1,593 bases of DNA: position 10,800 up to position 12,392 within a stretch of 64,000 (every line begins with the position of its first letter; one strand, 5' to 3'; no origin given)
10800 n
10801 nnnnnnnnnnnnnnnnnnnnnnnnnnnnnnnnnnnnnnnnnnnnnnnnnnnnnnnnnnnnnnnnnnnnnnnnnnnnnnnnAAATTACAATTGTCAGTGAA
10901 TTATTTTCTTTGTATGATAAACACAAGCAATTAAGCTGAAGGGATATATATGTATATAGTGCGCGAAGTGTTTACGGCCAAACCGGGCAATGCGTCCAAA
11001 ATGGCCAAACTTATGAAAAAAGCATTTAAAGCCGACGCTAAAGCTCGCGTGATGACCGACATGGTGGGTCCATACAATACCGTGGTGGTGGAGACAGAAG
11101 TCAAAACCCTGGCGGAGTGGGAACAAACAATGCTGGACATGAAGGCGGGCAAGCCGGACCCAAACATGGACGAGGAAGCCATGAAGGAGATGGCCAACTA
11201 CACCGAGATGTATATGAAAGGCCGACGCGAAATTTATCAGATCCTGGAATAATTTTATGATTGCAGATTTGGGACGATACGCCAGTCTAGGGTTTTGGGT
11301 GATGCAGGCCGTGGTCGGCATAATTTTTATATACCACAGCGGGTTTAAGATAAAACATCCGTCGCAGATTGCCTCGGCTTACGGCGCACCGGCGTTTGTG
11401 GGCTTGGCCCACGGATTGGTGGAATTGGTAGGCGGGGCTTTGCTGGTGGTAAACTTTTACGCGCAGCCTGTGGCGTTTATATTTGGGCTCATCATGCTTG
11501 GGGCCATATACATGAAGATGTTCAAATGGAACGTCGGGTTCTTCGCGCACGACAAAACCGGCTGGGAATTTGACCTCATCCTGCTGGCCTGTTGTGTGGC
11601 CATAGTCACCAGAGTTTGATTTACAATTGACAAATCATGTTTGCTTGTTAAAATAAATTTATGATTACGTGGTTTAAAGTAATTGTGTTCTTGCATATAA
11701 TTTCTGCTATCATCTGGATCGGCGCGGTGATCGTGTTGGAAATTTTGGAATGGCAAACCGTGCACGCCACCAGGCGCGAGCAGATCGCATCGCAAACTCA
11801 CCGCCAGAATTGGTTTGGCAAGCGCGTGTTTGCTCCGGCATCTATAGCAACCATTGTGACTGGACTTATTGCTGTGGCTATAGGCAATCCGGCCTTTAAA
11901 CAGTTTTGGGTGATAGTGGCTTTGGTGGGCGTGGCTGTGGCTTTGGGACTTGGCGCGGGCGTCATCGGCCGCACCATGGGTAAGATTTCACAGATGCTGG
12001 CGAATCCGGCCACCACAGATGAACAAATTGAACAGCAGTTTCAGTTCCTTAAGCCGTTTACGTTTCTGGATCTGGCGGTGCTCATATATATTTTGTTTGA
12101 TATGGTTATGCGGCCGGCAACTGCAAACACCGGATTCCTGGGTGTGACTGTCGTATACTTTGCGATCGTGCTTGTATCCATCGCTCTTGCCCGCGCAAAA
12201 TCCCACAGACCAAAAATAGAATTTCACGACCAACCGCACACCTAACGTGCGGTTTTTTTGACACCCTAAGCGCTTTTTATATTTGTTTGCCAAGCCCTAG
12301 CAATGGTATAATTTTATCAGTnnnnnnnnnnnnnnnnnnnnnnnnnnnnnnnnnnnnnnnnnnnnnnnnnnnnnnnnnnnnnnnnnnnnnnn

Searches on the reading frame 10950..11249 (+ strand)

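Call 7: search_protein_families(library=pfam, proteins=[window:10950-11249:+], max_evalue=1)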
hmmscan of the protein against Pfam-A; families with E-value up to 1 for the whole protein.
window:10950-11249:+ (100 aa): 2 families
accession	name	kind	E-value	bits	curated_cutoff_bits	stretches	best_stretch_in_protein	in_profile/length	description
PF22627.1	AglB_core-like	-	0.046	14.5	27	1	56-98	3-47/111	AglB core domain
PF03958.22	Secretin_N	-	0.27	11.9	28.2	1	6-59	2-58/69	Bacterial type II/III secretion system short domain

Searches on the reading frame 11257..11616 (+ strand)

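Call 7: search_protein_families(library=pfam, proteins=[window:11257-11616:+], max_evalue=1)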
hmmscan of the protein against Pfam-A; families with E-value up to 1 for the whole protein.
window:11257-11616:+ (120 aa): 4 families
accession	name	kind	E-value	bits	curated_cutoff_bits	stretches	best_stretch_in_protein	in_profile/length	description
PF07681.17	DoxX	-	3e-07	31.4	23.6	1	19-86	8-82/85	DoxX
PF04186.18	FxsA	-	0.0058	17.2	25.2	1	6-65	22-81/109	FxsA cytoplasmic membrane protein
PF07291.16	MauE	-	0.022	15.5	27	1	13-86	5-86/128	Methylamine utilisation protein MauE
PF13564.11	DoxX_2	-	0.16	12.6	26.3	1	15-115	1-102/103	DoxX-like family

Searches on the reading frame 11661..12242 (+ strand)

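Call 7: search_protein_families(library=pfam, proteins=[window:11661-12242:+], max_evalue=1)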
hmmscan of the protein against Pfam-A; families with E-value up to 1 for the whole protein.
window:11661-12242:+ (194 aa): 5 families
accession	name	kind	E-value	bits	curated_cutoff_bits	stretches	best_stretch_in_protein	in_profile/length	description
PF10027.14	DUF2269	-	4.5e-13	50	28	1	7-152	2-150/150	Predicted integral membrane protein (DUF2269)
PF03653.18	UPF0093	-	0.00016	22.4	34.2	1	4-96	4-99/146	Uncharacterised protein family (UPF0093)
PF07332.16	Phage_holin_3_6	-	0.18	12.3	28.4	1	138-184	54-99/116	Putative Actinobacterial Holin-X, holin superfamily III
PF20456.3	DUF6709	-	0.25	10.7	27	1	74-128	180-238/339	Family of unknown function (DUF6709)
PF25587.1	Rv2743c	-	0.38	10.8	27.7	1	45-113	20-87/237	Rv2743c family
